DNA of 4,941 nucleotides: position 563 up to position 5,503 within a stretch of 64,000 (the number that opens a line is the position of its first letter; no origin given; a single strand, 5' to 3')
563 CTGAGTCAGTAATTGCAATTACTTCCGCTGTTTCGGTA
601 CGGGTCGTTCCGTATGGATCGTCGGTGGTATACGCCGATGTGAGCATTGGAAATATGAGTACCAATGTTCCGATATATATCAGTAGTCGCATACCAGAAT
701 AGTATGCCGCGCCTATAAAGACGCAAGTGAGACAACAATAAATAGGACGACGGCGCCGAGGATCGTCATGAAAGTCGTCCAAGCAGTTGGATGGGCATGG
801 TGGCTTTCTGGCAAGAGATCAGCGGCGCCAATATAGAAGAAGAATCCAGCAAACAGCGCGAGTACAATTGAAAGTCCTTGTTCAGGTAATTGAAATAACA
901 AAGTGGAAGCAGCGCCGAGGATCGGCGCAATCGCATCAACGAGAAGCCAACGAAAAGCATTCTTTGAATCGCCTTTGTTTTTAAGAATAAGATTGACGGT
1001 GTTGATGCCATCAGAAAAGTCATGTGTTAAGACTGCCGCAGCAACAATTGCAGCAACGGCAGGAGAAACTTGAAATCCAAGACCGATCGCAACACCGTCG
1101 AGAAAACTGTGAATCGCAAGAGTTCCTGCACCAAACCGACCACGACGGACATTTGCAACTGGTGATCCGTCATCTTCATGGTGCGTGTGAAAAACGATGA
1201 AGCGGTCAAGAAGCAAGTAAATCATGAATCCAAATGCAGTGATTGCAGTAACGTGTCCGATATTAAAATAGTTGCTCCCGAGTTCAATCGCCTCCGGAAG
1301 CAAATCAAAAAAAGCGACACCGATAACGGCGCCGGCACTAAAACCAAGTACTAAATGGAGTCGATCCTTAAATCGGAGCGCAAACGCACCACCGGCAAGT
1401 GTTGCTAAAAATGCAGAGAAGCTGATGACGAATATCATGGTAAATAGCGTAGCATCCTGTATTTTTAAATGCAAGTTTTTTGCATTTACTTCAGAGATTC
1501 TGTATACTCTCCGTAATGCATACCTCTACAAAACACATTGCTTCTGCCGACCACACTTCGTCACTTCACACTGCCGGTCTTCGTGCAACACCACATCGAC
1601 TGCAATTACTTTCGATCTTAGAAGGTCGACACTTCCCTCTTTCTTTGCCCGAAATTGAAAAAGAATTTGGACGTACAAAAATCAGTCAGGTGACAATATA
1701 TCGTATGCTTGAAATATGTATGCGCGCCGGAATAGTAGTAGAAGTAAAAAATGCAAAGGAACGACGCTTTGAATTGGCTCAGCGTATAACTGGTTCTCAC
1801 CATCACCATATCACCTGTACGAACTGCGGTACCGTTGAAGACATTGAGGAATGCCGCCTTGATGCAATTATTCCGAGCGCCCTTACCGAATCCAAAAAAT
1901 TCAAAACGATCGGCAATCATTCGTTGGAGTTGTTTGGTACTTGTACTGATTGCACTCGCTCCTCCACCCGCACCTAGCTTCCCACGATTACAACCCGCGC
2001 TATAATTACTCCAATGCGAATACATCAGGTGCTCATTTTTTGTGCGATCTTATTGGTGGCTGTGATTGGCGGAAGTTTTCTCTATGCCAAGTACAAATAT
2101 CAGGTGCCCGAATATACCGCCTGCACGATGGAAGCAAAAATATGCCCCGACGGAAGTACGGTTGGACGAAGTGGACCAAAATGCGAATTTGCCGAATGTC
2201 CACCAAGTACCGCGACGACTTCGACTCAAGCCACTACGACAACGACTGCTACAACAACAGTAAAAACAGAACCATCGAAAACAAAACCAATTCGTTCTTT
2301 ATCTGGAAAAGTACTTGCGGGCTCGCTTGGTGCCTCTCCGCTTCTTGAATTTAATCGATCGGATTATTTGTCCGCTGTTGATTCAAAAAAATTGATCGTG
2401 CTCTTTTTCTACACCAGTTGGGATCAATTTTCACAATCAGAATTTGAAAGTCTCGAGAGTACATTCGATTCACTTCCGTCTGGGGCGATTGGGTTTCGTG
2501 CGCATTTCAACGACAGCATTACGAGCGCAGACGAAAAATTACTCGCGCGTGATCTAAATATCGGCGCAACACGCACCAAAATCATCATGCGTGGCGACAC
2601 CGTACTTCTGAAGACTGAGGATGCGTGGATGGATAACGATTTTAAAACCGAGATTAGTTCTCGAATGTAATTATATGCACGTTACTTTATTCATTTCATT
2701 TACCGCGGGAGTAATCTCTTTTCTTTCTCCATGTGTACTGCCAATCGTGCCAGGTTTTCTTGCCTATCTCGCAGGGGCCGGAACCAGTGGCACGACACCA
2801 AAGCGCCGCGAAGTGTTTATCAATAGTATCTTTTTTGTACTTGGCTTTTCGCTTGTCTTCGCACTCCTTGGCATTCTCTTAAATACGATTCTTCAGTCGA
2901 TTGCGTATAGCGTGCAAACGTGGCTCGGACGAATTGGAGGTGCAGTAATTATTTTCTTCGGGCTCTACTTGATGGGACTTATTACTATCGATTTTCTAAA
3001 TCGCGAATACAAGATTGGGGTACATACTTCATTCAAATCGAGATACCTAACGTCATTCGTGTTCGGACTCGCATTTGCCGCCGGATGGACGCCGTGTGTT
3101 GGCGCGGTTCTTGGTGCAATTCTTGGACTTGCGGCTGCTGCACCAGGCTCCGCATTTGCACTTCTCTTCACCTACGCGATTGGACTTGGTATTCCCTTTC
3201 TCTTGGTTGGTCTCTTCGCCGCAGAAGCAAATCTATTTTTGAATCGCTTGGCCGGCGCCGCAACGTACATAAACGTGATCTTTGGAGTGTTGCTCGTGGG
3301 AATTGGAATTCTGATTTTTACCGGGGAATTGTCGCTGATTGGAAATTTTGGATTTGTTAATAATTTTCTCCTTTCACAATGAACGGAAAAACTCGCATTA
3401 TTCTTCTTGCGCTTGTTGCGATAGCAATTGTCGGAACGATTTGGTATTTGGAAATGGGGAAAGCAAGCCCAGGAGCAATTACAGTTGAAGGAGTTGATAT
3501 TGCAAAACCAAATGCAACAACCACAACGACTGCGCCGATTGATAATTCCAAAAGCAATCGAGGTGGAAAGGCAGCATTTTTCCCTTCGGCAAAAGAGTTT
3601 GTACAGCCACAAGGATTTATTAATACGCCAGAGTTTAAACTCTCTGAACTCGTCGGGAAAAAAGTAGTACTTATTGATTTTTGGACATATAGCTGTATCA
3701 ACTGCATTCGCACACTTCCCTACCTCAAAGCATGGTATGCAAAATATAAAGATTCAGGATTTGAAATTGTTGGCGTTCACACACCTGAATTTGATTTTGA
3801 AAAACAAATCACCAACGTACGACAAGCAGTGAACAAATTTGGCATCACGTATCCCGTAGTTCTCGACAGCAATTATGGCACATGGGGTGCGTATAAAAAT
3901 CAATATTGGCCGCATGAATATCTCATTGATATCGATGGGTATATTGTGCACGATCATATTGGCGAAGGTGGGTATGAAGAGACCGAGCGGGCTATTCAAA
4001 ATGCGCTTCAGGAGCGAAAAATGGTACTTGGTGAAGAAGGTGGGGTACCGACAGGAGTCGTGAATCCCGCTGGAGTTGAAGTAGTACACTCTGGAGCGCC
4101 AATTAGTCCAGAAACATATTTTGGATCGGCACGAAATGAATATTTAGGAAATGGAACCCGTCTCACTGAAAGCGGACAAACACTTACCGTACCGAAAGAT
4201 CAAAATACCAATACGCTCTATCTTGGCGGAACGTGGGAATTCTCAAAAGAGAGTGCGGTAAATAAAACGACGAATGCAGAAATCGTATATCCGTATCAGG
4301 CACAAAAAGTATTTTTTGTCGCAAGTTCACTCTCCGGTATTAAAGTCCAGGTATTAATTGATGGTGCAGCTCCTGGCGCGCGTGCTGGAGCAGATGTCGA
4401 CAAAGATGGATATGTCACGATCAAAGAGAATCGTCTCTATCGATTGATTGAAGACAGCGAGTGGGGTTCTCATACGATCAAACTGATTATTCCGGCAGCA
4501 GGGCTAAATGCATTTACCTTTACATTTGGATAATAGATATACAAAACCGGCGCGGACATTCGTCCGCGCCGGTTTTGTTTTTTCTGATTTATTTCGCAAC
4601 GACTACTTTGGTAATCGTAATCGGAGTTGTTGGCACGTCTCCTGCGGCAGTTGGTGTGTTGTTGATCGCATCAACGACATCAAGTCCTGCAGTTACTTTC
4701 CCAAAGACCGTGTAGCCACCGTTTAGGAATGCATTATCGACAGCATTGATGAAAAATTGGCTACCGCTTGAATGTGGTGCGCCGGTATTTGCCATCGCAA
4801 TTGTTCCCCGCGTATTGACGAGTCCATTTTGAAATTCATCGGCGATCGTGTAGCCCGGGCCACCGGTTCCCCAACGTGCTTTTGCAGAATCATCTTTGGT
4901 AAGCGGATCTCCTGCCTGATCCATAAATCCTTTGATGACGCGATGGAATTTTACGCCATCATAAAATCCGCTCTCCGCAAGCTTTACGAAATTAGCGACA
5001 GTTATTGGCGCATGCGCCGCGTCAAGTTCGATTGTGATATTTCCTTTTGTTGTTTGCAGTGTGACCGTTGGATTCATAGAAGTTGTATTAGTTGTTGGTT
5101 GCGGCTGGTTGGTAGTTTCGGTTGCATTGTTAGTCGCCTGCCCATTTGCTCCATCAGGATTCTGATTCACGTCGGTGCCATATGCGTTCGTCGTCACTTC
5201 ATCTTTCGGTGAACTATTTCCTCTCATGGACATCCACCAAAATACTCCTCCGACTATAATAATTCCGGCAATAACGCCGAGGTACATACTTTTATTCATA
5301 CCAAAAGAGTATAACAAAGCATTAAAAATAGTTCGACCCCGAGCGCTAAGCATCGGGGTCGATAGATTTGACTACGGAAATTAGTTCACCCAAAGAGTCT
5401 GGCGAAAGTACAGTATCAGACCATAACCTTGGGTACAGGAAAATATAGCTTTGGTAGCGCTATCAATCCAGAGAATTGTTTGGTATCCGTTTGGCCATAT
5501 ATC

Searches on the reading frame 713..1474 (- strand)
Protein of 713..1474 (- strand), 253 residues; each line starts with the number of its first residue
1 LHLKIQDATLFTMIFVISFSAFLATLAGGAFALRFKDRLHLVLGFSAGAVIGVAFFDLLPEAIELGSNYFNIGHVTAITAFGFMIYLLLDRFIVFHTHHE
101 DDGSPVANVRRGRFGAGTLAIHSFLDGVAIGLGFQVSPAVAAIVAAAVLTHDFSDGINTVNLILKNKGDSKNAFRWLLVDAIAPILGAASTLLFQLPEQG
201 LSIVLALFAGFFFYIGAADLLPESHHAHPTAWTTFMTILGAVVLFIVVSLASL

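Call 76: search_protein_families(library=pfam, proteins=[window:713-1474:-], max_evalue=0.001)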
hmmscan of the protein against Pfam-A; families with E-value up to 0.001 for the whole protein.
window:713-1474:- (253 aa): 1 family
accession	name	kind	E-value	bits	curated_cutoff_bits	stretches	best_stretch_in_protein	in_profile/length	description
PF02535.28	Zip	-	3.5e-20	72.9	35.1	2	119-243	185-314/323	ZIP Zinc transporter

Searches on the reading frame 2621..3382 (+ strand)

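Call 76: search_protein_families(library=pfam, proteins=[window:2621-3382:+], max_evalue=0.001)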
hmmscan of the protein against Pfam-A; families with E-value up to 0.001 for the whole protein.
window:2621-3382:+ (253 aa): 1 family
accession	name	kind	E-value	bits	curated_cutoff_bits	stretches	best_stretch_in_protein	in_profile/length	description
PF02683.22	DsbD_TM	-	3.2e-16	59.7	27.1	1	21-232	3-214/219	Cytochrome C biogenesis protein transmembrane domain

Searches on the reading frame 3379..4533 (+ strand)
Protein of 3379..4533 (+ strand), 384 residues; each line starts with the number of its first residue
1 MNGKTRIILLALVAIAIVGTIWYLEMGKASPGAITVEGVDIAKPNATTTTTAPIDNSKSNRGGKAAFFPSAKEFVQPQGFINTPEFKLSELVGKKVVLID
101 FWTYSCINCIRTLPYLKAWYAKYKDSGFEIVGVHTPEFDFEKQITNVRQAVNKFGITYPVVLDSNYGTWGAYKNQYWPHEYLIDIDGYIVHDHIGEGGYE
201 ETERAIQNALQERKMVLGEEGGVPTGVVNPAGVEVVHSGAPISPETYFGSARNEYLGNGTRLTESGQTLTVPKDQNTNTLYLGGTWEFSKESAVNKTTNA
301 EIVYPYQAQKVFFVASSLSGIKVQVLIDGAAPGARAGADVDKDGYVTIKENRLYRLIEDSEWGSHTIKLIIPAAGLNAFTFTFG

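Call 51: search_protein_families(library=pfam, proteins=[window:3379-4533:+], max_evalue=0.001)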
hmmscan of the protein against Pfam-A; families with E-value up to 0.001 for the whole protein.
window:3379-4533:+ (384 aa): 4 families
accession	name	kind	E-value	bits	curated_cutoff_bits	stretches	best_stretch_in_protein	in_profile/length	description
PF17991.7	Thioredoxin_10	-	9.7e-35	120.6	27.1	1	243-384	1-142/142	Thioredoxin like C-terminal domain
PF08534.16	Redoxin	-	1.2e-12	48.3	26.6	1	85-203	20-141/148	Redoxin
PF00578.27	AhpC-TSA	-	1.4e-11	44.9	26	1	84-191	16-123/124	AhpC/TSA family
PF13905.12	Thioredoxin_8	-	2.5e-09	37.8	27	1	95-189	2-94/94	Thioredoxin-like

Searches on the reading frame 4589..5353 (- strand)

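Call 76: search_protein_families(library=pfam, proteins=[window:4589-5353:-], max_evalue=0.001)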
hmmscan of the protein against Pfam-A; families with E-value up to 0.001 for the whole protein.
window:4589-5353:- (254 aa): 1 family
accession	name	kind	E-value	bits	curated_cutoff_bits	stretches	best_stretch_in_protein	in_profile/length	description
PF00160.26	Pro_isomerase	-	2.1e-52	178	21.7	1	97-251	2-158/159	Cyclophilin type peptidyl-prolyl cis-trans isomerase/CLD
